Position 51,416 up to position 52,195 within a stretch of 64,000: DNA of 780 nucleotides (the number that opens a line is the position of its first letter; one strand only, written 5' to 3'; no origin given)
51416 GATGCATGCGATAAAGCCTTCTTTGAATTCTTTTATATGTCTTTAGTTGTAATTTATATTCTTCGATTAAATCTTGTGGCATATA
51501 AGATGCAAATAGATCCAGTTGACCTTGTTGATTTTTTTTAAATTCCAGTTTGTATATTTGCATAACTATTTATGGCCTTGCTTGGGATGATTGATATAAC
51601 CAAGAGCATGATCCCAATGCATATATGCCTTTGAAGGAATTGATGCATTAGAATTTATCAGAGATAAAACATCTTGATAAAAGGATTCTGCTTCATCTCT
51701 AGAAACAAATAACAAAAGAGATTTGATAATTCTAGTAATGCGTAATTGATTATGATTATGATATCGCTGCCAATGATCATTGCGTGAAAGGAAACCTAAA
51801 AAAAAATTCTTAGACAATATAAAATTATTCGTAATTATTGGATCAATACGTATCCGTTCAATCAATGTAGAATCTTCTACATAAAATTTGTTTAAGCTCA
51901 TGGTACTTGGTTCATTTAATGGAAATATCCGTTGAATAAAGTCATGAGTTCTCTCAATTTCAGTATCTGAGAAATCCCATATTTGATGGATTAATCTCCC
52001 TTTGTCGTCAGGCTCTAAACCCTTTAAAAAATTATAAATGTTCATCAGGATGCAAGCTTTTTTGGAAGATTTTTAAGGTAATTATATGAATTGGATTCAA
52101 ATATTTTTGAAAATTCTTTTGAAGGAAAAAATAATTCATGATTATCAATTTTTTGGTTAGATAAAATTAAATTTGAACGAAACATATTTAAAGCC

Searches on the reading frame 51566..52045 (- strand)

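Call 42: search_protein_families(library=pfam, proteins=[window:51566-52045:-], max_evalue=0.001)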
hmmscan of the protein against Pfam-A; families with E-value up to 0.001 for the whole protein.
window:51566-52045:- (159 aa): 1 family
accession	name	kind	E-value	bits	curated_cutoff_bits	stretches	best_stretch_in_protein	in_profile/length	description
PF04664.18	OGFr_N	-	7.2e-08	32.6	22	0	19-86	28-93/208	Opioid growth factor receptor (OGFr) conserved region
